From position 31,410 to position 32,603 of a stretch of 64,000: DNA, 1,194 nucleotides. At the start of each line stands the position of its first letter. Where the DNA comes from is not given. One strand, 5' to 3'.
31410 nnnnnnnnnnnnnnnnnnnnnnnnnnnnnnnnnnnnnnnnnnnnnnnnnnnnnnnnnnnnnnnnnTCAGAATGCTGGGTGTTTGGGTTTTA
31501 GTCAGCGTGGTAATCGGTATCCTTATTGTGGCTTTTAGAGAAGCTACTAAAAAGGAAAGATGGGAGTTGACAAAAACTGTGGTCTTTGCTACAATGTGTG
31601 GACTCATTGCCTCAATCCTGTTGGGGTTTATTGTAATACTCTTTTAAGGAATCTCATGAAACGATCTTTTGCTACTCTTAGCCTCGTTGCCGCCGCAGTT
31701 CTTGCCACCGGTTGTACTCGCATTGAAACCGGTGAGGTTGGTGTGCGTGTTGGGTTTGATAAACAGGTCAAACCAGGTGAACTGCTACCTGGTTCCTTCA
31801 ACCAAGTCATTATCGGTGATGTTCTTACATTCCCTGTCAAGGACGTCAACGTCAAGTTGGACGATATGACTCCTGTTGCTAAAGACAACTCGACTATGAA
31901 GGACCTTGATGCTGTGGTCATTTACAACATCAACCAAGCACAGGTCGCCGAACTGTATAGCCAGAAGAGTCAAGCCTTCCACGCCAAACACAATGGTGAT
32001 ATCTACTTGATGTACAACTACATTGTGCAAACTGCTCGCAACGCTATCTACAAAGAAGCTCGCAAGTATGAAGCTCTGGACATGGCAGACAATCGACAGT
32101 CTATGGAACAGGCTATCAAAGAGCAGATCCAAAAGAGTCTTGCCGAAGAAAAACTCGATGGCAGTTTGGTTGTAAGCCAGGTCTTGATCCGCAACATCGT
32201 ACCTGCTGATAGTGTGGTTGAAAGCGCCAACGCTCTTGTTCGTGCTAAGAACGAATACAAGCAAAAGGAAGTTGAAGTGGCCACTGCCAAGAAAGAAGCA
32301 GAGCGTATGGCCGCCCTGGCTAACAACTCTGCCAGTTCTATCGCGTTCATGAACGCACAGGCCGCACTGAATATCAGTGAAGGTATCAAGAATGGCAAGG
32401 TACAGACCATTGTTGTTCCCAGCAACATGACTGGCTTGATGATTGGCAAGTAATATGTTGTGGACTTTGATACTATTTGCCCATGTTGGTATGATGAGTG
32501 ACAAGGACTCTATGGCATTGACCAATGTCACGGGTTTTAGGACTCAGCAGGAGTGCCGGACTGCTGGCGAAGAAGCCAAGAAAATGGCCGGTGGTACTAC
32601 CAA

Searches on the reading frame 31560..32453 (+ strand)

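Call 55: search_protein_families(library=pfam, proteins=[window:31560-32453:+], max_evalue=0.001)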
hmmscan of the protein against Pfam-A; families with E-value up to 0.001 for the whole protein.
window:31560-32453:+ (297 aa): 1 family
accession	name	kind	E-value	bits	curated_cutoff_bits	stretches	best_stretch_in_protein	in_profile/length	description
PF01145.31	Band_7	-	8.8e-20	71.9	23.6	1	54-247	2-176/176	SPFH domain / Band 7 family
